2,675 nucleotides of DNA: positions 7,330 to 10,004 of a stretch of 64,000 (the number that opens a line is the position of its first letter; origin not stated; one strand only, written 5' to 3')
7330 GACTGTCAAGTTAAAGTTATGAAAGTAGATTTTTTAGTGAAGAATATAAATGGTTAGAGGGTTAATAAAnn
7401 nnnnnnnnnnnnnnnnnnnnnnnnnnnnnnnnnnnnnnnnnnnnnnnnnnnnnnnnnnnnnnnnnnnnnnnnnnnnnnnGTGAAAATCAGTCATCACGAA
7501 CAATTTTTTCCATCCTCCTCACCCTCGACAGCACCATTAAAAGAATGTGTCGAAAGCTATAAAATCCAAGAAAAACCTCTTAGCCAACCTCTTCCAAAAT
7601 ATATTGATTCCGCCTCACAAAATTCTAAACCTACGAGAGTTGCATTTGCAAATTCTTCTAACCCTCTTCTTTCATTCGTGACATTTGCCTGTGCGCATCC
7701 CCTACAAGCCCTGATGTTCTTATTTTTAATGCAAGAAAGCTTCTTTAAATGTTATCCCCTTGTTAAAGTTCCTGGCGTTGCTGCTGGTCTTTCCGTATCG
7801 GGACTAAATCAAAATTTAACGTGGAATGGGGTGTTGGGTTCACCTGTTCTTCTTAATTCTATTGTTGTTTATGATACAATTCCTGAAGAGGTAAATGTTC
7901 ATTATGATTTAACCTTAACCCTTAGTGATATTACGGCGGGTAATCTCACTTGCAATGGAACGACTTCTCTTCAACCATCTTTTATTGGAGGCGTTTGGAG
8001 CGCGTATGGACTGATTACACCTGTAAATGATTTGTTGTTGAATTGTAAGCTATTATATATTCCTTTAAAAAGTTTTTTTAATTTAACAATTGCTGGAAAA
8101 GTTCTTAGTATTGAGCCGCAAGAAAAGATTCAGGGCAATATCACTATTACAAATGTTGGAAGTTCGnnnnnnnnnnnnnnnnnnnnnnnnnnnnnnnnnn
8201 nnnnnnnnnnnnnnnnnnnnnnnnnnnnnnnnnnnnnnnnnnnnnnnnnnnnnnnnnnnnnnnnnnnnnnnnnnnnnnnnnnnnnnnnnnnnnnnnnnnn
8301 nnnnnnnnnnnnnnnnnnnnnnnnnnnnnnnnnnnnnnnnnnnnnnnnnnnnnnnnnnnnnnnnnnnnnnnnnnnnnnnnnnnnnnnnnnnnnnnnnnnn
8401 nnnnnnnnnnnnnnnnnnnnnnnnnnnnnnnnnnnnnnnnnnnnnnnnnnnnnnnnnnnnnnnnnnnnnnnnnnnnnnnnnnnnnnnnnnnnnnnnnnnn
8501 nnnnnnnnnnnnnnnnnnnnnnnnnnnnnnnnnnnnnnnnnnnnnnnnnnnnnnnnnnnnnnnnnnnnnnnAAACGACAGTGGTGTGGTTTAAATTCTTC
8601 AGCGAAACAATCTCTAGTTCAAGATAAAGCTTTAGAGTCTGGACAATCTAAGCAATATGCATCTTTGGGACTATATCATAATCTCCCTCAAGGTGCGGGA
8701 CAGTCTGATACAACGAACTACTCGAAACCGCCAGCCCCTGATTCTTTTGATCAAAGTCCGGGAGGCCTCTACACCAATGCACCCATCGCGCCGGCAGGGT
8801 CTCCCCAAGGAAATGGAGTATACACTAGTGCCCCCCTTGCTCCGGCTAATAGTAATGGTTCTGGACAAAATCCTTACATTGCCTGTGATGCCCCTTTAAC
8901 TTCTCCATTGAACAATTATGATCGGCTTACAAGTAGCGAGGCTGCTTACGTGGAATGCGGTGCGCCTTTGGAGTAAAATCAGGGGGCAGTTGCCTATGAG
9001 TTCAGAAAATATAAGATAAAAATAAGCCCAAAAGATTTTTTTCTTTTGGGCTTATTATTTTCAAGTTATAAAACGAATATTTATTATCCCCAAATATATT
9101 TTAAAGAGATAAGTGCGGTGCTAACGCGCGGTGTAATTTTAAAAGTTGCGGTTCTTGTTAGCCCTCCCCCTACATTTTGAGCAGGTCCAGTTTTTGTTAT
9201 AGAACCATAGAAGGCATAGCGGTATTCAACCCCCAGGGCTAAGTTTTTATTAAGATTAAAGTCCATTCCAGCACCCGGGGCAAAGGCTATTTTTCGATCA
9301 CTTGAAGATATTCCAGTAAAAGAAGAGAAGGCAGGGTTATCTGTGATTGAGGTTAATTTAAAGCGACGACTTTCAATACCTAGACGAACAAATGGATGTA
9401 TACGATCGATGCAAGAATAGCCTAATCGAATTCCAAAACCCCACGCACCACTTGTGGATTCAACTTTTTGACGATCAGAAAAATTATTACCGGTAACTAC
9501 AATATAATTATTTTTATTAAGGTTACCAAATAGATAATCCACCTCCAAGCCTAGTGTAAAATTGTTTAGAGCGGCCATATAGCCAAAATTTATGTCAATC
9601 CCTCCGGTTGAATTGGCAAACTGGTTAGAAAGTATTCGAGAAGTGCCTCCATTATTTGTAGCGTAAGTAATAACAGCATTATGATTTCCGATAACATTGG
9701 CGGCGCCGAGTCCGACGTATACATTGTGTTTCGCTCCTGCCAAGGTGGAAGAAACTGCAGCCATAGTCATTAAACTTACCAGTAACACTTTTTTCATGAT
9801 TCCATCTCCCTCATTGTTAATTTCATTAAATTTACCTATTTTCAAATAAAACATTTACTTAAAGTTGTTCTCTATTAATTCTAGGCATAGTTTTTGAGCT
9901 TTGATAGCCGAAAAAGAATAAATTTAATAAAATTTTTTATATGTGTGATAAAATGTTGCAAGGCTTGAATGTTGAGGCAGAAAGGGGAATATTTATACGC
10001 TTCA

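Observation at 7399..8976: Bacterial ORF built like a eukaryotic type I membrane glycoprotein with a Tyr/Pro-repeat cytoplasmic tail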

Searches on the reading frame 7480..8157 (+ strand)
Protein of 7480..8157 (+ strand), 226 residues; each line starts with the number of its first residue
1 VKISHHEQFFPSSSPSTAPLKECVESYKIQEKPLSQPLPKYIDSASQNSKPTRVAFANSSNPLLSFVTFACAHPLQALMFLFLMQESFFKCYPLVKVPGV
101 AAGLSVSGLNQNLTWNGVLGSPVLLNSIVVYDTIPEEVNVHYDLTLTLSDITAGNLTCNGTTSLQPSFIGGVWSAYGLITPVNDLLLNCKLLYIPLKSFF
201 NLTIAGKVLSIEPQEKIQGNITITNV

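Call 25: find_homologous_proteins(query=A2, max_evalue=10)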
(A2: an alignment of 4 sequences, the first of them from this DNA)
Query A2 (4 sequences) (226 aa, profile of the alignment): 1 proteins with E <= 10 among 7964 candidates.
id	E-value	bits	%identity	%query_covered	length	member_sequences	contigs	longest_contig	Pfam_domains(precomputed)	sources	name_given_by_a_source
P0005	5.5e-20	90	40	39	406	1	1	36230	PF17963.8,PF17892.8,PF17803.8,PF13753.13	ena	-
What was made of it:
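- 7789..8160 (+): Single bacterial cadherin-like / Ig-like beta-sandwich domain (residues about 131-254). The X-only profile hits the adhesin fragment P0005 at E = 5.5e-20 (call 25).
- On Bacterial cadherin-like domain (Pfam Cadherin_5 / Cadherin_4 / Big_9): The X-only profile hits P0005 at E = 5.5e-20 (call 25).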

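Call 26: search_solved_structures(query=A2, max_evalue=10, show_alignments=2)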
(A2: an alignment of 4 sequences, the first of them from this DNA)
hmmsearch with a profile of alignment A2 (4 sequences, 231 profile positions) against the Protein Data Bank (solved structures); distinct sequences matched with E-value up to 10: 0.

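Call 30: find_encoding_contigs(protein=P0005, flank=10000, max_places=3)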
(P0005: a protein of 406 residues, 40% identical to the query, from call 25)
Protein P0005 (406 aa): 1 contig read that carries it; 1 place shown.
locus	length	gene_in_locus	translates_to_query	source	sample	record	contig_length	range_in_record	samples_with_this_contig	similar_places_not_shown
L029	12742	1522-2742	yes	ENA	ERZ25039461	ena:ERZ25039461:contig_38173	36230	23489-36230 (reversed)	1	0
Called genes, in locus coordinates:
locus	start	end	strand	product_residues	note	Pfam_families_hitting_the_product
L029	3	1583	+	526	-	?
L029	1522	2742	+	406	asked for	PF13753:SWM_repeat (faint), PF17803:Cadherin_4 (faint), PF17892:Cadherin_5 (faint), PF17963:Big_9 (faint)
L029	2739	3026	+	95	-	PF17892:Cadherin_5 (faint)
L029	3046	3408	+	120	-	PF17892:Cadherin_5 (faint), PF17803:Cadherin_4 (weak)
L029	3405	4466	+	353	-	PF17892:Cadherin_5 (faint), PF17963:Big_9 (faint), PF17803:Cadherin_4 (faint), PF13753:SWM_repeat (faint)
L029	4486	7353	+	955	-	PF17892:Cadherin_5 (faint), PF17963:Big_9 (faint), PF17803:Cadherin_4 (faint), PF13753:SWM_repeat (faint)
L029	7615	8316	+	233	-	-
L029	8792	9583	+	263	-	-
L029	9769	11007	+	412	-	PF00989:PAS, PF08448:PAS_4, PF13188:PAS_8 (faint), PF13426:PAS_9, PF00512:HisKA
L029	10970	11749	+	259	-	PF02518:HATPase_c, PF00072:Response_reg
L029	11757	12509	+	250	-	PF01627:Hpt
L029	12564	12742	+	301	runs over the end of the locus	PF00072:Response_reg, PF00990:GGDEF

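Call 32: search_protein_families(library=pfam, proteins=[P0005], max_evalue=10)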
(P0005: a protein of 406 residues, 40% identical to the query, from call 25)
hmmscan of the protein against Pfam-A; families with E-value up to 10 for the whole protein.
P0005 (406 aa): 15 families
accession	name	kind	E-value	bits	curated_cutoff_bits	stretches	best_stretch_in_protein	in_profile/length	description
PF17892.7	Cadherin_5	-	4.7e-16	58.9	26.5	6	52-86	62-96/98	Cadherin-like domain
PF17803.7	Cadherin_4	-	8.8e-15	55.4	25.1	3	82-149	2-70/71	Bacterial cadherin-like domain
PF17963.7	Big_9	-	1.9e-09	38.7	23.6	3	331-391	1-59/89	Bacterial Ig domain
PF13753.12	SWM_repeat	-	2.4e-09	37.7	27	4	119-137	54-72/86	Putative flagellar system-associated repeat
PF14343.11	PrcB_C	-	0.0088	16.7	24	0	116-143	17-44/56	PrcB C-terminal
PF18960.5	DUF5702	-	0.016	14.7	26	0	27-52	155-180/276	Family of unknown function (DUF5702)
PF12338.13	RbcS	-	0.017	15.7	25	0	76-90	24-38/45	Ribulose-1,5-bisphosphate carboxylase small subunit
PF18614.7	RNase_II_C_S1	-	0.032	14.5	26.6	0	125-139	39-53/59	RNase II-type exonuclease C-terminal S1 domain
PF06172.17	Cupin_5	-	0.16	12.5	25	0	151-182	103-134/139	Cupin superfamily (DUF985)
PF22480.1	DUF6984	-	1.2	9.7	24.6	0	112-132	58-78/101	Domain of unknown function (DUF6984)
PF05923.17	APC_r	-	1.4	9.2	19.9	0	101-111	2-13/24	APC repeat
PF05548.17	Peptidase_M11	-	1.5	8.2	21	0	74-109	183-219/303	Gametolysin peptidase M11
PF07392.17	P19Arf_N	-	2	9.4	25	0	35-50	29-44/51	Cyclin-dependent kinase inhibitor 2a p19Arf N-terminus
PF23537.1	Microp_apicomplexa_22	-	5.3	7.9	27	0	44-63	15-34/72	Apicomplexa microprotein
PF08140.16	Cuticle_1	-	6.2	7.4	27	0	20-30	23-33/40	Crustacean cuticle protein repeat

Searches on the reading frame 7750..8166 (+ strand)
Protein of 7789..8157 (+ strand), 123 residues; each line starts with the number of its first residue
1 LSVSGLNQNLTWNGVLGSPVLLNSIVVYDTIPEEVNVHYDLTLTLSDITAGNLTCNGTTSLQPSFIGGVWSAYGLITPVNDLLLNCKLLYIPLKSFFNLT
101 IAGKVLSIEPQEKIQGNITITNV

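Call 32: search_protein_families(library=pfam, proteins=[window:7789-8157:+], max_evalue=10)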
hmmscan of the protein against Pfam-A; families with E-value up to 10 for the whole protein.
seq(123 aa): 2 families
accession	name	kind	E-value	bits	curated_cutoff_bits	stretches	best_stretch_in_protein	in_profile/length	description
PF07853.16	DUF1648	-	0.1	12.7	28.7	1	24-41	10-27/49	Domain of unknown function (DUF1648)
PF24637.1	RRM_DEAH11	-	0.13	13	27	1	93-122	22-51/81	DEAH11 RRM domain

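Call 34: find_homologous_proteins(query=A4, max_evalue=0.001)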
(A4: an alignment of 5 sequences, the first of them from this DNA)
Query A4 (5 sequences) (123 aa, profile of the alignment): 213 proteins with E <= 0.001 among 5200 candidates; the best 120 are listed.
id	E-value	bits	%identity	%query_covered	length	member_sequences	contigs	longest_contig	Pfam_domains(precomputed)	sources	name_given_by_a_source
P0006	3.1e-49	184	44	58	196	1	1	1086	PF17892.8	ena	-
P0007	2.5e-39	152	39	50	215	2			PF17892.8,PF17803.8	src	-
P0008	4.3e-37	145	34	80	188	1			PF17963.8,PF17892.8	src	-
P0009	9.5e-36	141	39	52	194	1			PF17892.8,PF17803.8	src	-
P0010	8.9e-33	131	43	52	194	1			PF17892.8,PF17803.8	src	-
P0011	2.2e-32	130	39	52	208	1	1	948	PF17892.8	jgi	jgi:hypothetical protein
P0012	1.5e-31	127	44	39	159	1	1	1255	-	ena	-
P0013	2.8e-31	126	45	38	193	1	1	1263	-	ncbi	-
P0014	2.4e-30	123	37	68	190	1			PF17892.8,PF17803.8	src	-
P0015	4.8e-30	122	33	83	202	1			PF17892.8,PF17803.8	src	-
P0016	7.6e-30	122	36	50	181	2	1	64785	PF17892.8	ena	-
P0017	3.7e-29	119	36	52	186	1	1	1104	PF17892.8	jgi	jgi:predicted cupin superfamily sugar epimerase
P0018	4.8e-28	116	42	39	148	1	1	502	-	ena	-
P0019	5.2e-28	116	39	37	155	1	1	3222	PF17892.8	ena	-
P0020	3.8e-27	113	41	37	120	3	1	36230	PF17892.8,PF17803.8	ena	-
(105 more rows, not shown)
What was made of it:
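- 7789..8160 (+): A mixed profile finds 213 further hits, and many of the 120 listed carry the same Pfam domains (call 34).
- The domain family is that of extracellular adhesins (calls 32, 34). Hits to the folded domain in call 34 carry bacterial cadherin-like Pfam domains.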

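Call 46: predict_structure(alignment_id=A5)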
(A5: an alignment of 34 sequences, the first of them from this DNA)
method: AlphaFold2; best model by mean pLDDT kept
length: 139 residues; sequences in the alignment: 34
mean_pLDDT: 89.0   pTM: 0.82
mean pLDDT of the five models: 89.0, 88.6, 88.1, 87.9, 79.5
residues with pLDDT >= 90: 105; 70-90: 20; 50-70: 7; < 50: 7
segments of 3 or more residues with pLDDT < 50: 1-6
pLDDT, mean of each block of 10 residues (from residue 1): 48 87 96 95 87 97 91 88 95 92 96 97 92 85
secondary structure, 60 per line:
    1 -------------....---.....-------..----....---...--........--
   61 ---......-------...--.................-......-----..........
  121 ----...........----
elements in order: E14-17 E21-25 E39-42 E51-58 E64-69 E77-79 E82-88 H89-98 E100-105 E111-120 E125-135
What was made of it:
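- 7789..8160 (+): The AF2 model has pLDDT 89 and pTM 0.82 (call 46).
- On Bacterial cadherin-like domain (Pfam Cadherin_5 / Cadherin_4 / Big_9): The AF2 model has pLDDT 89 and pTM 0.82, with 10 strands and one helix (call 46).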

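Call 49: fold_search(model_id=the predicted structure, library=pdb)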
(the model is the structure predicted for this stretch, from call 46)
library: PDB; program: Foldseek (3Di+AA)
matches with E <= 10: 1307; with E <= 0.001: 4
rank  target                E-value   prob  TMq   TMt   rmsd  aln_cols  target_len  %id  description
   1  9h6k_A                1.3e-04  1.00  0.56  0.20   4.7       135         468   12  Human B4GALNT1 in Complex with UDP-GalNac (released 2025-07-16)
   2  9h6j_B                1.5e-04  1.00  0.56  0.20   3.5       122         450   12  Human B4GALNT1 Apo Structure (released 2025-07-16)
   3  9h6j_A                2.9e-04  1.00  0.52  0.19   4.0       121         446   12  Human B4GALNT1 Apo Structure (released 2025-07-16)
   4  9h6l_A                4.8e-04  1.00  0.55  0.20   3.6       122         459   12  Human B4GALNT1 in Complex with UDP (released 2025-07-16)
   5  1t0p_B                1.6e-03  0.98  0.27  0.38  11.6       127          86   13  Structural Basis of ICAM recognition by integrin alpahLbeta2 revealed in the complex structure of binding domains of I (released 2005-03-08)
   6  9ifr                  2.1e-03  1.00  0.42  0.46   6.8       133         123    9  CLIPPER domain from the Gram-negative fibrillar adhesin "B9T28_05395 (released 2025-11-26)
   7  2l04_MODEL_1_A        3.6e-03  0.99  0.31  0.44  11.6       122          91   14  The Solution Structure of the C-terminal Ig-like Domain of the Bacteriophage Lambda Tail Tube Protein (released 2010-09-22)
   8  3q2l_A                5.0e-03  0.99  0.41  0.29   7.5       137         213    6  Mouse E-cadherin EC1-2 V81D mutant (released 2011-02-23)
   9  9m00_A                5.3e-03  0.99  0.42  0.21   7.7       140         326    8  Crystal Structure of the Basal pilin EbpB from Enterococcus faecalis with a partially disordered N-terminal domain. (released 2025-07-16)
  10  4exp_X                5.3e-03  0.97  0.32  0.18  12.0       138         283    7  Structure of mouse Interleukin-34 in complex with mouse FMS (released 2012-05-30)
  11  9lr7_D                5.6e-03  0.99  0.40  0.19   8.0       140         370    7  Crystal Structure of the Basal pilin EbpB from Enterococcus faecalis. (released 2025-07-16)
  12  5fqe_A                6.2e-03  0.98  0.44  0.13   9.8       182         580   11  The details of glycolipid glycan hydrolysis by the structural analysis of a family 123 glycoside hydrolase from Clostr (released 2016-03-30)
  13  6vft_C                6.6e-03  1.00  0.49  0.20   4.3       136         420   15  Crystal structure of human delta protocadherin 17 EC1-EC4 (released 2020-03-11)
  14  5k8r                  6.6e-03  1.00  0.46  0.18   5.6       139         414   10  Structure of human clustered protocadherin gamma B3 EC1-4 (released 2016-08-24)
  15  9lj6                  6.6e-03  0.99  0.43  0.27   7.6       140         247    8  Crystal Structure of C-terminal rigid fragment containing middle and C-terminal domains of the Basal pilin EbpB from Ent (released 2025-07-16)
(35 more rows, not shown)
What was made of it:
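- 7789..8160 (+): Foldseek returns Ig-like and cadherin-like hits (call 49).
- On Bacterial cadherin-like domain (Pfam Cadherin_5 / Cadherin_4 / Big_9): Foldseek PDB hits include protocadherins, E-cadherin, a fibrillar-adhesin domain and pilins, but TM-scores are weak at 0.4-0.56 (call 49).
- Closest known: Eukaryotic type-I adhesion receptors and mucin-like glycoproteins. Same: Foldseek lists protocadherins among weak hits (call 49).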

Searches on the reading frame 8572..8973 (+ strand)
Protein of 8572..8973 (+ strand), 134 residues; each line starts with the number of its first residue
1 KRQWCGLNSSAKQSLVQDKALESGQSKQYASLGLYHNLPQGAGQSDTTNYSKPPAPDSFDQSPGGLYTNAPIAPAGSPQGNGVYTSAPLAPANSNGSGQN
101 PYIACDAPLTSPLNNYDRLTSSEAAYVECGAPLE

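Call 27: search_solved_structures(query=A3, max_evalue=10, show_alignments=2)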
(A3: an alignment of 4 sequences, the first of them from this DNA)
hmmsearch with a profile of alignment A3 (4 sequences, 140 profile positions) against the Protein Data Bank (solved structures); distinct sequences matched with E-value up to 10: 0.
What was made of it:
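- Tried and rejected: PDB sequence searches with the ectodomain and tail profiles gave nothing at E <= 10 (calls 26, 27).
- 8572..8976 (+): 134-aa disordered, conserved C-terminal tail (residues 392-525) plus the stop codon. It is predicted to lie in the bacterial cytoplasm. No PDB hit (call 27).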

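Call 39: search_protein_representatives(alignment_id=A3)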
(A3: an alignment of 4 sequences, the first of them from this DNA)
Query: 4 sequences, 140 profile positions. Proteins with E-value up to 0.001 (for the whole library): 3; up to 1e-10: 1; up to 1e-30: 1. The best 3 are listed.
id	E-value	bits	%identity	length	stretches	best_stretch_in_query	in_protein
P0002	3.7e-70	251.0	-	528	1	1-140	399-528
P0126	1.8e-07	47.9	-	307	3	57-111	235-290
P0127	1.0e-06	45.4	-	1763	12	68-97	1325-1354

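Call 59: find_related_loci(query=A3, collection=metagenome_contigs, flank=4000)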
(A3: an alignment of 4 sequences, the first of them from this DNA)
Query A3 (134 aa) in metagenome_contigs; peptide patterns used: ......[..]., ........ (x = any residue, [..] = any of these).
38 stretches matched a pattern, but none encodes a relative of the query by tblastn (E <= 1e-3).

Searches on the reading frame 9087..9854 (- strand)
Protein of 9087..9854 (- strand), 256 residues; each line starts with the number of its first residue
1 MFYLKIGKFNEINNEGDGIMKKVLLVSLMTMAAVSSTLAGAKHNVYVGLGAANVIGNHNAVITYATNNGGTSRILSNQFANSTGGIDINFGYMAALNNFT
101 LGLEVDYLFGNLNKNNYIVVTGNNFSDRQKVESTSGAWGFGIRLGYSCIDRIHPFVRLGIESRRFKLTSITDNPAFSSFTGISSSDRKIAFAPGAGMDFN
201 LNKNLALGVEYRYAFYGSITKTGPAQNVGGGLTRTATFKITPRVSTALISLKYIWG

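Call 3: search_protein_families(library=pfam, proteins=[window:9087-9854:-], max_evalue=1)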
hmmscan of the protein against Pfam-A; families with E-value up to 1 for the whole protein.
window:9087-9854:- (256 aa): 5 families
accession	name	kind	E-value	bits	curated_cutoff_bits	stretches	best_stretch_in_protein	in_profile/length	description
PF13505.12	OMP_b-brl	-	4.5e-13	50.2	28.7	1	26-218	3-157/175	Outer membrane protein beta-barrel domain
PF03797.25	Autotransporter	-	3.2e-07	30.8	26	1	55-211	89-254/255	Autotransporter beta-domain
PF01389.23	OmpA_membrane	-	4.5e-05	23.7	21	1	44-214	5-149/180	OmpA-like transmembrane domain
PF02462.21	Opacity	-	0.00038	21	21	1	150-222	44-111/126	Opacity family porin protein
PF19089.6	DUF5777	-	0.021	14.5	23.1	1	161-223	127-191/247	Membrane bound beta barrel domain (DUF5777)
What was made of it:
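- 9084..9854 (-): Neighbouring small beta-barrel OMP. The likely true start is ATG 9797. It is also fast-evolving and may be functionally linked. Pfam OMP_b-brl E = 4.5e-13 (call 3).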

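Call 4: search_protein_families(library=ncbifam, proteins=[window:9087-9854:-], max_evalue=1)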
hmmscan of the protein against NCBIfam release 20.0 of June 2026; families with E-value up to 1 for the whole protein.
window:9087-9854:- (256 aa): 7 families
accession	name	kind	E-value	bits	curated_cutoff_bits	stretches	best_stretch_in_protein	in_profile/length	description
NF053685.1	BamG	equivalog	1.3e-06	27.8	250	1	77-140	125-192/397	BamG family beta-barrel-assembly machinery protein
NF008071.1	PRK10808.1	equivalog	0.00016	21.2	277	1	20-215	1-178/358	porin OmpA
TIGR01414.1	autotrans_barl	domain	0.00018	20.7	16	2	175-218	378-416/432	autotransporter outer membrane beta-barrel domain-containing protein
NF052636.1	Rick_Adr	subfamily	0.00025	20.7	210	1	20-223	1-196/224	adhesin Adr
TIGR04565.1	OMP_myx_plus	subfamily_domain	0.0054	16.8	60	1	182-220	103-138/161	outer membrane beta-barrel domain-containing protein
NF033908.1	AcfA_fam_omp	subfamily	0.029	13.8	100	0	187-215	172-200/217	AcfA family outer membrane beta-barrel protein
NF011777.0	PRK15240.1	equivalog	0.059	13.1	258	1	182-223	135-176/185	resistance to complement killing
